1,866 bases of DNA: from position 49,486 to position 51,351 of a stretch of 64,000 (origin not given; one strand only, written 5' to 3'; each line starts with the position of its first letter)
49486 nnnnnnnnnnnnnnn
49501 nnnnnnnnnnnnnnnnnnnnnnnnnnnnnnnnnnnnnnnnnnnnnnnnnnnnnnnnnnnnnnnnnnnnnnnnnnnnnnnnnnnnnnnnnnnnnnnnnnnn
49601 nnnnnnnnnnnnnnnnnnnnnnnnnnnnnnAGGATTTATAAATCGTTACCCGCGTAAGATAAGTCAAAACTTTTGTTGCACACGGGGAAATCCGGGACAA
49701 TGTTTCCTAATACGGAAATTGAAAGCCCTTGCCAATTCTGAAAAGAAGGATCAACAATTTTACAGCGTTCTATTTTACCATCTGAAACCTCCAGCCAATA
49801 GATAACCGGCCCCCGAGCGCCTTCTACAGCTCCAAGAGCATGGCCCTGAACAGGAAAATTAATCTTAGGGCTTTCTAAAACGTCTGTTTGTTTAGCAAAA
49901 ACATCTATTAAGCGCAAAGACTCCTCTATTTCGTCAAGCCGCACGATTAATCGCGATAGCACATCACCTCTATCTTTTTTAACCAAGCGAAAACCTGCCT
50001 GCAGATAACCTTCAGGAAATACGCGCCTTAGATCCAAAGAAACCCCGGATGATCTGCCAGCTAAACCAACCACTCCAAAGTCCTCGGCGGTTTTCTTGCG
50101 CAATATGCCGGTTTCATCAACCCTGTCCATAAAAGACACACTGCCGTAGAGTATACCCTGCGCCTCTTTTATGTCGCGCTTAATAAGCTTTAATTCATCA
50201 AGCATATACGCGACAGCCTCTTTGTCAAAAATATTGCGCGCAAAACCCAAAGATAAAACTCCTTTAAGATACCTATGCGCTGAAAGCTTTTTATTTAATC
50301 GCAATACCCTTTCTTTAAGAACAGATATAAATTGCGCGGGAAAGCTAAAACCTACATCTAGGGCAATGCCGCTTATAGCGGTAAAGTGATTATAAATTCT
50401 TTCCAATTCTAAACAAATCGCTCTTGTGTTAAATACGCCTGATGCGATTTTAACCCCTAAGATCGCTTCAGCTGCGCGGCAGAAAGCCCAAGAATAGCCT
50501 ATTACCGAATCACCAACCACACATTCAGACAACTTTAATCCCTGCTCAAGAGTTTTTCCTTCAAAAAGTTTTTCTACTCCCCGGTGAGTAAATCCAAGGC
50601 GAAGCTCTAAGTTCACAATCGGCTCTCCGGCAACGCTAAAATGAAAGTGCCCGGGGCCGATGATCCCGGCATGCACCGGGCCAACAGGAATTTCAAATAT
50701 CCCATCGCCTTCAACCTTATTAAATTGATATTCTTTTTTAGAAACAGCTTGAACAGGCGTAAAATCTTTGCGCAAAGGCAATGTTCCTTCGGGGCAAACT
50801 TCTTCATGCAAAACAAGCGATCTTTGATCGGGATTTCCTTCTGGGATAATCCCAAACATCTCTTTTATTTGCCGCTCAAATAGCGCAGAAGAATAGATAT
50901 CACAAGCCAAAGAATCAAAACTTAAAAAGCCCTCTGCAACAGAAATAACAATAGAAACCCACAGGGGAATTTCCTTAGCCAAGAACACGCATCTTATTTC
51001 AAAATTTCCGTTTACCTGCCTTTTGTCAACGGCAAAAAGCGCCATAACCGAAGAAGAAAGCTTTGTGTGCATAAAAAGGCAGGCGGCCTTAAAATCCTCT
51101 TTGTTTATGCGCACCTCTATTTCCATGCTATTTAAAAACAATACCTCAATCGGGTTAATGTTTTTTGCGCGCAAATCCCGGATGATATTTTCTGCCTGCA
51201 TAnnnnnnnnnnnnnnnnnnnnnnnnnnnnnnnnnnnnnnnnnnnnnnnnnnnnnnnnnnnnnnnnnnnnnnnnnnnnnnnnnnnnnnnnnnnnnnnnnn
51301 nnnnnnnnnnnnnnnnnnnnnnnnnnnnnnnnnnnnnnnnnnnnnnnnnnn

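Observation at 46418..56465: Six-subunit complex-I-like / group-4-hydrogenase-like operon with cysteine-less large subunit (Ehr-type) next to a DUF2339 giant membrane protein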

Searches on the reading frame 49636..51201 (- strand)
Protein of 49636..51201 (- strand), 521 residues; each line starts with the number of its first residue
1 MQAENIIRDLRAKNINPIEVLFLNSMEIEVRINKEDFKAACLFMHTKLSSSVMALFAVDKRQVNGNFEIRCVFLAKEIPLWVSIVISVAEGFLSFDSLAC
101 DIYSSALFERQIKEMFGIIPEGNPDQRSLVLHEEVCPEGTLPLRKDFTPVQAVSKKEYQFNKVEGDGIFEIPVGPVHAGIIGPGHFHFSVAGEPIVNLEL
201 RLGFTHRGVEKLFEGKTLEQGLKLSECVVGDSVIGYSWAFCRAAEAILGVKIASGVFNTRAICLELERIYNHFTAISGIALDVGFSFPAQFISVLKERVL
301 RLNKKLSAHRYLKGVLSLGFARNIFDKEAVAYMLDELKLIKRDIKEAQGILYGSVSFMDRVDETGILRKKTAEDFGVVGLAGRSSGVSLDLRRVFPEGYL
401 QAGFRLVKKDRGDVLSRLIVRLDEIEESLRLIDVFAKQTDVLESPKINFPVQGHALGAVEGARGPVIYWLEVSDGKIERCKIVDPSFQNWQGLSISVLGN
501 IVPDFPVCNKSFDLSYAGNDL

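Call 4: search_protein_families(library=pfam, proteins=[window:49636-51201:-], max_evalue=0.01)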
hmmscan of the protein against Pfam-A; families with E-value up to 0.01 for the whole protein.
window:49636-51201:- (521 aa): 2 families
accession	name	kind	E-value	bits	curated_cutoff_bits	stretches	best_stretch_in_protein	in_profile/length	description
PF00346.24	Complex1_49kDa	-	1.1e-28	100.5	24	2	282-438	1-158/271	Respiratory-chain NADH dehydrogenase, 49 Kd subunit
PF00329.25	Complex1_30kDa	-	1.9e-15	57.9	22.5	1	30-148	1-119/124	Respiratory-chain NADH dehydrogenase, 30 Kd subunit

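Call 5: search_protein_families(library=ncbifam, proteins=[window:49636-51201:-], max_evalue=0.01)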
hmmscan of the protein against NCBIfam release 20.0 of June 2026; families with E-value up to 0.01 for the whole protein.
window:49636-51201:- (521 aa): 17 families
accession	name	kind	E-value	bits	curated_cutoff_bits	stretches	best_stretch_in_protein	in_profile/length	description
NF004739.1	PRK06075.1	equivalog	2.5e-49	168.1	360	2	170-437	2-270/384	NADH-quinone oxidoreductase subunit D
TIGR01962.1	NuoD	equivalog_domain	1.9e-39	135.7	459.35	1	171-438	5-273/386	NADH dehydrogenase (quinone) subunit D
NF008974.0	PRK12322.1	equivalog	1.8e-36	125.9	522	1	170-505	8-350/366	NADH-quinone oxidoreductase subunit D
NF009808.0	PRK13292.1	equivalog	1.4e-35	122.4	1156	1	81-437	310-677/791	NADH-quinone oxidoreductase subunit B/C/D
NF040602.1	F420_dehyd_FpoD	exception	1.1e-34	120.1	600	1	171-513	10-364/372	F420H2 dehydrogenase subunit FpoD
NF008728.0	PRK11742.1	equivalog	1.5e-27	96.2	840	2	172-433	218-480/598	NADH-quinone oxidoreductase subunit C/D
NF005649.0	PRK07415.1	equivalog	1.1e-20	74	583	1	171-434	13-278/394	NAD(P)H-quinone oxidoreductase subunit H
TIGR01961.1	NuoC_fam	subfamily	1.1e-08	35.6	122.45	1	29-148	2-119/122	NADH (or F420H2) dehydrogenase, subunit C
NF040611.1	F420_dehyd_FpoC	exception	2.9e-08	33.8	220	1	1-148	1-147/158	F420H2 dehydrogenase subunit FpoC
NF004735.0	PRK06074.2-2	equivalog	5.8e-07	29.6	176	1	1-148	1-147/158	NADH-quinone oxidoreductase subunit C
NF004733.0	PRK06074.1-5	equivalog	3.5e-06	26.8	225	1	16-150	19-151/203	NADH-quinone oxidoreductase subunit C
NF004731.0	PRK06074.1-3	equivalog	8.6e-06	25.7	303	1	52-153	54-150/207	NADH-quinone oxidoreductase subunit C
NF004734.0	PRK06074.2-1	equivalog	1.4e-05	25.2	169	1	97-147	101-149/164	NADH-quinone oxidoreductase subunit C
TIGR03295.1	frhA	equivalog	6.7e-05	22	392.5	0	195-272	28-106/412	coenzyme F420 hydrogenase subunit alpha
NF033181.1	NiFeSe_hydrog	equivalog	6.9e-05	21.9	600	1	437-489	394-448/507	nickel-dependent hydrogenase large subunit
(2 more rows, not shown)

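Call 6: find_homologous_proteins(query=window:49636-51201:-)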
Query window:49636-51201:- (521 aa): 4125 proteins with E <= 0.001 among 8000 candidates; the best 120 are listed.
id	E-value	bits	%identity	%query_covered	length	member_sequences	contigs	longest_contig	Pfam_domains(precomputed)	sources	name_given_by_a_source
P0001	0.0e+0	1166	100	100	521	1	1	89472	PF00329.26,PF00346.25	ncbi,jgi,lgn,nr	ncbi:MAG: NADH-quinone oxidoreductase subunit C [Candidatus Omnitrophica bacterium]|jgi:Ni,Fe-hydrog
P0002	1.2e-241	821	69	100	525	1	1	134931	PF00329.26,PF00346.25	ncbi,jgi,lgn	ncbi:MAG: NADH-quinone oxidoreductase subunit C [Candidatus Omnitrophota bacterium]|jgi:Ni,Fe-hydrog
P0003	1.1e-233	795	68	100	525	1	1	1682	PF00374.25,PF00329.26,PF00346.25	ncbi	-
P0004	4.7e-233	793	67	100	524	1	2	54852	PF00374.25,PF00329.26,PF00346.25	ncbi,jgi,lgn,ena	-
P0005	3.4e-229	780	65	100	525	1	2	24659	PF00374.25,PF00329.26,PF00346.25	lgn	-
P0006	6.4e-225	766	65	100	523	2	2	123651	PF00329.26,PF00346.25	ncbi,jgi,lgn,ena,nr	ncbi:MAG TPA: NADH-quinone oxidoreductase subunit C [Candidatus Omnitrophota bacterium]|nr:NADH-quin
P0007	2.1e-221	754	64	100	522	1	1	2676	PF00329.26,PF00346.25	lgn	-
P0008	3.9e-218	744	64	100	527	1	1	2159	PF00374.25,PF00329.26,PF00346.25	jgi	-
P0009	2.1e-217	741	63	100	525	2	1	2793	PF00329.26,PF00346.25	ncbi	-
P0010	5.7e-202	690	61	96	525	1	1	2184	PF00374.25,PF00329.26,PF00346.25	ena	-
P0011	2.5e-198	678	59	99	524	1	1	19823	PF00374.25,PF00329.26,PF00346.25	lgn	-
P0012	6.1e-196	670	58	99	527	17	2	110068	PF00374.25,PF00329.26,PF00346.25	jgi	jgi:Ni,Fe-hydrogenase III large subunit/Ni,Fe-hydrogenase III component G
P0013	6.5e-193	660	58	99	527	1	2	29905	PF00374.25,PF00329.26,PF00346.25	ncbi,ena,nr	ncbi:MAG: NADH-quinone oxidoreductase subunit C [Candidatus Omnitrophica bacterium]|nr:NADH-quinone 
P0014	1.3e-190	653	57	99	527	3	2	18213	PF00374.25,PF00329.26,PF00346.25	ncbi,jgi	jgi:Ni,Fe-hydrogenase III large subunit/Ni,Fe-hydrogenase III component G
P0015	1.3e-189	650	56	99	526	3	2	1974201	PF00374.25,PF00329.26,PF00346.25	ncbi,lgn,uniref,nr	ncbi:formate hydrogenlyase subunit 5 [Candidatus Velamenicoccus archaeovorus]|uniref:Formate hydroge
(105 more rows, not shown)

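Call 7: search_solved_structures(query=window:49636-51201:-, show_alignments=3)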
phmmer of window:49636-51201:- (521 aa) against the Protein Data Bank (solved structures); distinct sequences matched with E-value up to 0.001: 55.
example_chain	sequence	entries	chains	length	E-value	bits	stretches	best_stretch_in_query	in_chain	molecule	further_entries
7z0s_E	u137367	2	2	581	5.5e-46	160.8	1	43-519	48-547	Formate hydrogenlyase subunit 5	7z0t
6cfw_L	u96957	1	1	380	2.9e-30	108.9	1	170-513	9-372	Membrane-bound hydrogenase subunit alpha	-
2fug_4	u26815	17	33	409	4.5e-29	105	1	168-434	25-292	NADH-quinone oxidoreductase chain 4 | NADH-QUINONE OXIDOREDUCTASE SUBUNIT 4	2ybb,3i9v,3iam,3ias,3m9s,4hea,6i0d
7q5y_B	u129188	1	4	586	3.5e-25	92.2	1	172-442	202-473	NADH-quinone oxidoreductase subunit C/D 2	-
8bpx_D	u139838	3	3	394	1.2e-23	87.2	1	169-433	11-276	NADH dehydrogenase [ubiquinone] iron-sulfur protein 2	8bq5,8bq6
7aqr_D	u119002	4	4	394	1.6e-23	86.7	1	169-433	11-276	NADH dehydrogenase subunit 7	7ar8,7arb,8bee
8e73_S2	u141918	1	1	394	1.8e-23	86.6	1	169-432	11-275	NDUS2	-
7ar7_D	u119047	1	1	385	1.9e-23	86.5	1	169-433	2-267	NADH dehydrogenase [ubiquinone] iron-sulfur protein 2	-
6x89_S2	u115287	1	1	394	6.7e-23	84.7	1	173-432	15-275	NDUS2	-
7a23_G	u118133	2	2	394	1.4e-22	83.6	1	169-433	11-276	Nad7m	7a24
9f5x_E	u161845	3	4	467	5.5e-22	81.6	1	169-433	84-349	NADH:ubiquinone oxidoreductase 49 kD subunit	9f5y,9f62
7arc_D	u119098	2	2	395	6e-22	81.5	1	169-434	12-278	ND7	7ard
8ba0_D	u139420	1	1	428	1.9e-21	79.9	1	172-438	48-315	Complex I-49kD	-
8b9z_D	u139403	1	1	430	1.9e-21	79.8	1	172-438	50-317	Complex I-49kD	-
8esw_S2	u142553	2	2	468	2.6e-21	79.4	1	172-438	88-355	Complex I-49kD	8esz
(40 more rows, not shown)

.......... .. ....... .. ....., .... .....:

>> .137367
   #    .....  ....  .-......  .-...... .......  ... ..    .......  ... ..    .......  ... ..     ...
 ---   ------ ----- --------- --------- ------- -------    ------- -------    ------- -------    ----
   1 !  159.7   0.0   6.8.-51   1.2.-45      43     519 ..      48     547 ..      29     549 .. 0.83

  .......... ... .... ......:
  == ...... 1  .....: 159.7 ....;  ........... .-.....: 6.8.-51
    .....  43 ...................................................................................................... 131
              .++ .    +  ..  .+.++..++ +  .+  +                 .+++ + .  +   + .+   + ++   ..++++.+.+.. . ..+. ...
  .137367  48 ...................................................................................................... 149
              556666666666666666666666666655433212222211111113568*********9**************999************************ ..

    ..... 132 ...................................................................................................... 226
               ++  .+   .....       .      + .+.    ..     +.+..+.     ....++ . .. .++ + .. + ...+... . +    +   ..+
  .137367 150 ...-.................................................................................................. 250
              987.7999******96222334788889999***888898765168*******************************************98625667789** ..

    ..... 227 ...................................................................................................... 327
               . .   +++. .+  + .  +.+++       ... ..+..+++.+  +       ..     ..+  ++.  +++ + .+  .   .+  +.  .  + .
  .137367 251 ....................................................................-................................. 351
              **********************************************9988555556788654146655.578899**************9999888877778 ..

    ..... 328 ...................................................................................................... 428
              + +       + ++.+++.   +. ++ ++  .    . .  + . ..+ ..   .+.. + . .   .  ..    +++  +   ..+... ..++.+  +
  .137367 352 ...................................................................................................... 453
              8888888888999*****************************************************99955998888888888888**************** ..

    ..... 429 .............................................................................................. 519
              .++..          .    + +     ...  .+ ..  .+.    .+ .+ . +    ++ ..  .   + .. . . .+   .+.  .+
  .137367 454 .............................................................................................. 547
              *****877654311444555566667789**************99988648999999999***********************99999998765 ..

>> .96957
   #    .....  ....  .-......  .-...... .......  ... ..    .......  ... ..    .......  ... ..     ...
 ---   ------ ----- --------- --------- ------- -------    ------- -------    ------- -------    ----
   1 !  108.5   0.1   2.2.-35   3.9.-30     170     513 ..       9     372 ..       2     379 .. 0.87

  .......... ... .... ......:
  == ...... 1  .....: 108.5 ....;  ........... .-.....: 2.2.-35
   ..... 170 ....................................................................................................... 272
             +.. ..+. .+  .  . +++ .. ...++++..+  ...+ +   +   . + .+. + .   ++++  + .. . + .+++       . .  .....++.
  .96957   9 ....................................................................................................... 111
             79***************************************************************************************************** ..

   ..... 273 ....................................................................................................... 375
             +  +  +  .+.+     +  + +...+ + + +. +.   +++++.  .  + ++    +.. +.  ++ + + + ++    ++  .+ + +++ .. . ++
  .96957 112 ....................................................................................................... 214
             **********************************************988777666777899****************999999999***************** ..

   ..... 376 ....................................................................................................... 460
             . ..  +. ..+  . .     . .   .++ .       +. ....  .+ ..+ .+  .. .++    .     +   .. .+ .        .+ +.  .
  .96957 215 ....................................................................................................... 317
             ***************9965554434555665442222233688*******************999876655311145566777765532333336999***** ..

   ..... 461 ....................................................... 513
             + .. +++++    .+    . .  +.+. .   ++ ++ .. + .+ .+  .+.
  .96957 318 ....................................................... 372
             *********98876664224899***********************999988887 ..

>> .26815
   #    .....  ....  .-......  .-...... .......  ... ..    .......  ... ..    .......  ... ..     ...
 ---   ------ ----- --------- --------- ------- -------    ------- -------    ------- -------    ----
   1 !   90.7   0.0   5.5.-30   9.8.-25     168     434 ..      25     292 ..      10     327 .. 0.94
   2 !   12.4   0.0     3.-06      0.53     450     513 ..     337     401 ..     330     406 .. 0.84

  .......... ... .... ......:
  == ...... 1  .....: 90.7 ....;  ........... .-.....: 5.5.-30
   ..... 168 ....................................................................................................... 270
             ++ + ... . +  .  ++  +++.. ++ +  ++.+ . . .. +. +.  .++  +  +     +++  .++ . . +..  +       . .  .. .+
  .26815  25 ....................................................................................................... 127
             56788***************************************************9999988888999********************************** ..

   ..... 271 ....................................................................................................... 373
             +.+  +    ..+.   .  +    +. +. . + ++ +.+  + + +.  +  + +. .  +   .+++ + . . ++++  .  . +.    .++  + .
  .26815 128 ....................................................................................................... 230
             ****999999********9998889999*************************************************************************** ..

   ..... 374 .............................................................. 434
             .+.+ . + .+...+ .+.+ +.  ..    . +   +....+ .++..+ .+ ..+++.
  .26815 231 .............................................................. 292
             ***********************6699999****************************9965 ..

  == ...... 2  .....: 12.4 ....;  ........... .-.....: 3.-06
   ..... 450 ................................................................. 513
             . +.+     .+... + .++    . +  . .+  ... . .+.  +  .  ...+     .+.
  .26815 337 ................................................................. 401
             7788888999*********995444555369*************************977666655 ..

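Call 13: find_encoding_contigs(protein=P0001, flank=10000, max_places=3)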
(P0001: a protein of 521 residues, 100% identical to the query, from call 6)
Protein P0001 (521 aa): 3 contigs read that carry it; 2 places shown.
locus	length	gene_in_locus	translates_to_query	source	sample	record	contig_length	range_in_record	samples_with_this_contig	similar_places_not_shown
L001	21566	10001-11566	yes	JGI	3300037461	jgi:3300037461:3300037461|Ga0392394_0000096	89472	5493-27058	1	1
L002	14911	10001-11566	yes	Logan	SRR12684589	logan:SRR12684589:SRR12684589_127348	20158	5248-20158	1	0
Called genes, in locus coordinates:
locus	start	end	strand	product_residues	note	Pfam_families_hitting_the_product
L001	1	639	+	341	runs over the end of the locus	PF13493:DUF4118, PF00512:HisKA, PF02518:HATPase_c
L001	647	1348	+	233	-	PF00072:Response_reg, PF00486:Trans_reg_C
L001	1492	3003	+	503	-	PF02386:TrkH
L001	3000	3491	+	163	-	-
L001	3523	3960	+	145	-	PF03013:Pyr_excise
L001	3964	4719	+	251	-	PF12705:PDDEXK_1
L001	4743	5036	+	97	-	-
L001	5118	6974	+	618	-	PF00361:Proton_antipo_M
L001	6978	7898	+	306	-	PF00146:NADHdh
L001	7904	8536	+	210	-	-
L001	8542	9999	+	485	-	PF00662:Proton_antipo_N (weak), PF00361:Proton_antipo_M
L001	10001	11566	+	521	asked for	PF00329:Complex1_30kDa, PF00346:Complex1_49kDa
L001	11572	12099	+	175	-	PF01058:Oxidored_q6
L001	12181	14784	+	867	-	PF10101:DUF2339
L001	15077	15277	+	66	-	PF00313:CSD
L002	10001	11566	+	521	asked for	PF00329:Complex1_30kDa, PF00346:Complex1_49kDa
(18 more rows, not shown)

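Call 14: find_encoding_contigs(protein=P0002, flank=10000, max_places=2)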
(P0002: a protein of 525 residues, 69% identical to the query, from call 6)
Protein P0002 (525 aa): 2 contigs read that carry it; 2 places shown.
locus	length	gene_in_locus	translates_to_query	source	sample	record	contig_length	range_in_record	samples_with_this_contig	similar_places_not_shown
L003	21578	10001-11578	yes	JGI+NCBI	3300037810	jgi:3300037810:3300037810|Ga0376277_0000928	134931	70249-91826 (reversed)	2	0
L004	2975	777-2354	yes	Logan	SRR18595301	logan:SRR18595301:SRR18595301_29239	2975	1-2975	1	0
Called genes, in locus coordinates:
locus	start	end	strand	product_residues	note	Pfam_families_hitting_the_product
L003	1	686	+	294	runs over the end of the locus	PF00528:BPD_transp_1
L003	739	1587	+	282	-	PF00528:BPD_transp_1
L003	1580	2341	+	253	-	PF02463:SMC_N (weak), PF00005:ABC_tran, PF13304:AAA_21 (faint)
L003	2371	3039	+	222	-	PF01895:PhoU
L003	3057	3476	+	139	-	PF01451:LMWPc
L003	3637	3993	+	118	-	-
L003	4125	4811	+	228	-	PF00753:Lactamase_B (weak), PF12706:Lactamase_B_2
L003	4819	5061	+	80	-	-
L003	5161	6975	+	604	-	PF00361:Proton_antipo_M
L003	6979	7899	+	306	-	PF00146:NADHdh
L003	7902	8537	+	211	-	-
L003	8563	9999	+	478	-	PF00662:Proton_antipo_N (weak), PF00361:Proton_antipo_M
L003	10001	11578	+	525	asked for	PF00329:Complex1_30kDa, PF00346:Complex1_49kDa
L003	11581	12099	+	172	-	PF01058:Oxidored_q6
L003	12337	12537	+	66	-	PF00313:CSD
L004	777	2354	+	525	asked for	PF00329:Complex1_30kDa, PF00346:Complex1_49kDa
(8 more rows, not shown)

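Call 15: find_encoding_contigs(protein=P0015, flank=10000, max_places=2)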
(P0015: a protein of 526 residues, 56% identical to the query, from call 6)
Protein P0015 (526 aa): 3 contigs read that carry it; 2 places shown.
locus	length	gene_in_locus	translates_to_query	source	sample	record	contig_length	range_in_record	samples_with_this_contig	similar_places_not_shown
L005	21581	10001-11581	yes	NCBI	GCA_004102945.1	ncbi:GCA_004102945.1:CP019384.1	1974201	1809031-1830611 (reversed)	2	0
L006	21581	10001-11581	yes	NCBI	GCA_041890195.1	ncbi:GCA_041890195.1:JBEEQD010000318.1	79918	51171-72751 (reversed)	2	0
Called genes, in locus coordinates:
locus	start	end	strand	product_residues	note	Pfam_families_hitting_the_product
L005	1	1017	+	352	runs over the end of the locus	PF14238:DUF4340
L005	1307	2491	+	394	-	PF13231:PMT_2 (weak)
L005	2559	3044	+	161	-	-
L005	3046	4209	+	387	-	PF00919:UPF0004, PF04055:Radical_SAM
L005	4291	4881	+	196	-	PF07998:Peptidase_M54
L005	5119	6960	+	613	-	PF00361:Proton_antipo_M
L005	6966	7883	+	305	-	PF00146:NADHdh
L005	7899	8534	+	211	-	-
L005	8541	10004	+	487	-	PF00361:Proton_antipo_M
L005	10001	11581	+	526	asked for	PF00329:Complex1_30kDa, PF00374:NiFeSe_Hases (faint), PF00346:Complex1_49kDa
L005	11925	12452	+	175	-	PF01058:Oxidored_q6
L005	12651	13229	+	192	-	PF00440:TetR_N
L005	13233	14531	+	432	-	PF13372:Alginate_exp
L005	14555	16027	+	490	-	PF02310:B12-binding, PF04055:Radical_SAM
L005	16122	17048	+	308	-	PF03279:Lip_A_acyltrans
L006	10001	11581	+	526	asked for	PF00329:Complex1_30kDa, PF00374:NiFeSe_Hases (faint), PF00346:Complex1_49kDa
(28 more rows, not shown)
